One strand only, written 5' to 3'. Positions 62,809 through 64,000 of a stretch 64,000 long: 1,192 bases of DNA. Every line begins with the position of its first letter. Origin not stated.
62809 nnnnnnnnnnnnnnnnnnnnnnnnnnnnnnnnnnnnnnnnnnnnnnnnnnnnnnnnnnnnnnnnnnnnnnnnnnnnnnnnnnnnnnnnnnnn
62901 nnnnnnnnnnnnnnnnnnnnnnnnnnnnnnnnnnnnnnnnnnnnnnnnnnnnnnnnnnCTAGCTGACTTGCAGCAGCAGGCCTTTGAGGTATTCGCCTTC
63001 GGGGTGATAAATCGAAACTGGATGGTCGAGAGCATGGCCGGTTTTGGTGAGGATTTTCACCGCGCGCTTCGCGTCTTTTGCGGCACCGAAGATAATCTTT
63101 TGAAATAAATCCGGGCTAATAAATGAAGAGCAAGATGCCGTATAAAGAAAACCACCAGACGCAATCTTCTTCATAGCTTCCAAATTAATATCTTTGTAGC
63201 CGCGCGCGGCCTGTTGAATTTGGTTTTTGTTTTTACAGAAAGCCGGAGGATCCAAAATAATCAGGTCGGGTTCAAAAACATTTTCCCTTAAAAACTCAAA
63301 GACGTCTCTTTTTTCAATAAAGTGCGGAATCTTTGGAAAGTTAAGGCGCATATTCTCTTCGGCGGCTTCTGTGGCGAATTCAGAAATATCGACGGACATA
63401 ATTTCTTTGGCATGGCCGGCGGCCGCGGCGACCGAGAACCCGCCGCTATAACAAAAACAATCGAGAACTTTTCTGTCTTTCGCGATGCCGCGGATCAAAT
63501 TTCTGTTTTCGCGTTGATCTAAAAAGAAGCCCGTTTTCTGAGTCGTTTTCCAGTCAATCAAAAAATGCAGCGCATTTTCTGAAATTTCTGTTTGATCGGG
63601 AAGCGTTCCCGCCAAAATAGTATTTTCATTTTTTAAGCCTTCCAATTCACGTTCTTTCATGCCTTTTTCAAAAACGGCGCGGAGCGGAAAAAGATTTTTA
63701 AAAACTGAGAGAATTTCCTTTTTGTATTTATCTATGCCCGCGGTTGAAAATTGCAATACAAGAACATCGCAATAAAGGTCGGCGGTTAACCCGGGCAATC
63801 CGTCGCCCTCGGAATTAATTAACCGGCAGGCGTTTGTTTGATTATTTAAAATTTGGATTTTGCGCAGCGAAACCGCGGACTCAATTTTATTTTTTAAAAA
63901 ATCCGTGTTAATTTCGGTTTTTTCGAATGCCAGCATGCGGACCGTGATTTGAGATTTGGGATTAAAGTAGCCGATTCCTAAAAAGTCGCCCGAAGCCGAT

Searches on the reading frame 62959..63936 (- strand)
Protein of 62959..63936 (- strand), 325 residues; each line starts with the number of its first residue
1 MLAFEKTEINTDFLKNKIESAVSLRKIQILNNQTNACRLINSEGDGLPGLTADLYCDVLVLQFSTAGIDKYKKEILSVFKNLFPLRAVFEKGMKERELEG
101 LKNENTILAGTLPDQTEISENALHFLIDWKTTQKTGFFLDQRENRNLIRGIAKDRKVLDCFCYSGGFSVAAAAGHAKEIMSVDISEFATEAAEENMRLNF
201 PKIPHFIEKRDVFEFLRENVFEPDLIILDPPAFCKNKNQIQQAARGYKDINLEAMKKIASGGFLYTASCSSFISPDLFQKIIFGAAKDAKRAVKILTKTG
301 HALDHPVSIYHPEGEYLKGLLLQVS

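Call 3: search_protein_families(library=pfam, proteins=[window:62959-63936:-], max_evalue=0.01)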
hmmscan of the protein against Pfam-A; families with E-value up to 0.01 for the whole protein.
window:62959-63936:- (325 aa): 7 families
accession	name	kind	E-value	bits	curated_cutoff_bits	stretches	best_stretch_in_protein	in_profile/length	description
PF10672.15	Methyltrans_SAM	-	1.3e-22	80.8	27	1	105-278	75-248/286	S-adenosylmethionine-dependent methyltransferase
PF06325.19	PrmA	-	4.5e-07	30.1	22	1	142-199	158-207/296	Ribosomal protein L11 methyltransferase (PrmA)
PF13847.12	Methyltransf_31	-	6.9e-07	29.5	27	1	153-270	3-113/145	Methyltransferase domain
PF02475.24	TRM5-TYW2_MTfase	-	3.9e-06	27.3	28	1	117-235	2-117/164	TRM5/TYW2 methyltransferase domain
PF03602.21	Cons_hypoth95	-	4.5e-06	26.9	24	1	146-237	34-127/182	Conserved hypothetical protein 95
PF05175.20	MTS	-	8.9e-06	25.9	23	1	153-268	31-140/170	Methyltransferase small domain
PF01728.25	FtsJ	-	0.00018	22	24.1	1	151-245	19-114/181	FtsJ-like methyltransferase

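Call 20: find_related_loci(query=window:62959-63936:-, collection=genome_contigs, flank=10000)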
Query window:62959-63936:- (325 aa) in genome_contigs; peptide patterns used: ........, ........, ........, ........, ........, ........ (x = any residue, [..] = any of these).
600 stretches matched a pattern (row limit reached: there are more); 570 encode a relative of the query (tblastn E <= 1e-3); the best 80 are kept; 80 distinct loci.
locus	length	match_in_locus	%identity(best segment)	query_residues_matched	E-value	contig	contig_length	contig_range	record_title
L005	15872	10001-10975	51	1-324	1e-103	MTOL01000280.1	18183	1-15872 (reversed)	MAG: Deferribacteres bacterium JdFR-76 JGI24019J35510_1000651, whole genome shotgun sequence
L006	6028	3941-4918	52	1-324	9e-102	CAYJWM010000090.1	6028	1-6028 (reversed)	MAG TPA_asm: uncultured bacterium isolate ERP125453_co1_477 genome assembly, contig: NODE_17274_length_6028_cov_11.85467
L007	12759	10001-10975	50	1-323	8e-98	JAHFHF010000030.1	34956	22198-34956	MAG: Candidatus Omnitrophota bacterium isolate nzgw332 NODE_515_length_34957_cov_3.438541, whole genome shotgun sequence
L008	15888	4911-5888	50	1-324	7e-97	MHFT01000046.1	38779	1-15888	MAG: Omnitrophica bacterium RIFCSPLOWO2_12_FULL_50_11 rifcsplowo2_12_scaffold_2332, whole genome shotgun sequence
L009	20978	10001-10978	49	1-323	6e-91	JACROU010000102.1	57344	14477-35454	MAG: Candidatus Omnitrophota bacterium isolate NC_groundwater_1969_Pr3_S-0.2um_47_3 scaffold_868975, whole genome shotgu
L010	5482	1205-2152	47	5-324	3e-87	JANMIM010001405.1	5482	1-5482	MAG: Bacteroidota bacterium isolate OTE_70_concoct_362_sub OTE_70_k141_845838, whole genome shotgun sequence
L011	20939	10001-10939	47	12-324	7e-86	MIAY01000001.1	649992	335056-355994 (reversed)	MAG: Spirochaetes bacterium GWE1_32_154 gwe1_scaffold_0, whole genome shotgun sequence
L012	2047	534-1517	44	1-324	3e-88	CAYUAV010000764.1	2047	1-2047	MAG TPA_asm: uncultured Bacteroidales bacterium isolate SRP214966_co4_214 genome assembly, contig: NODE_118955_length_20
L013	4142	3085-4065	46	1-324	2e-84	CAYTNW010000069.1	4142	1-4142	MAG TPA_asm: uncultured Leptospirales bacterium isolate SRP220891_co1_350 genome assembly, contig: NODE_43797_length_414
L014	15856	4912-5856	45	13-324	3e-84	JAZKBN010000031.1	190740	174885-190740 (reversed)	MAG: Bacteroidota bacterium isolate ADI_H3L2_1_122_18_3-bin082_1 ADIH3L21_B082_1_000000000031, whole genome shotgun sequ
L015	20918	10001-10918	47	18-324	4e-83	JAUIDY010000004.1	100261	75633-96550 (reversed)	MAG: Rhodothermia bacterium isolate 8_bin.12 NODE_366_length_100261_cov_1.346985, whole genome shotgun sequence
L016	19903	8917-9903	45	1-324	1e-82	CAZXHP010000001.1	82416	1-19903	MAG TPA_asm: uncultured Mariniphaga sp. isolate SRP241341_co1_250 genome assembly, contig: NODE_384_length_82416_cov_13.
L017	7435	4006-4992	44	1-324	6e-82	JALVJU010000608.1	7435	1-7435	MAG: Marinilabiliaceae bacterium isolate A1_metabat2_scaf2bin.082 A1_NODE_7515_length_7435_cov_12.630679, whole genome s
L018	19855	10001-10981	43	4-324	5e-82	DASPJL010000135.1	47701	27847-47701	MAG TPA_asm: Cytophagales bacterium isolate SMAG_U12008 k141_545667, whole genome shotgun sequence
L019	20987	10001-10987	44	1-324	1e-81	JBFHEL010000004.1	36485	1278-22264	MAG: Saccharicrinis sp. isolate Mix_sand07.2021.05.G.1 k141_1298103_length_36485_cov_65.0075, whole genome shotgun seque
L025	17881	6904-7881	78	1-324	7e-172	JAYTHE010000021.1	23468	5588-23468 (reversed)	MAG: Candidatus Omnitrophota bacterium isolate GFS_2494 GFS_2494_20, whole genome shotgun sequence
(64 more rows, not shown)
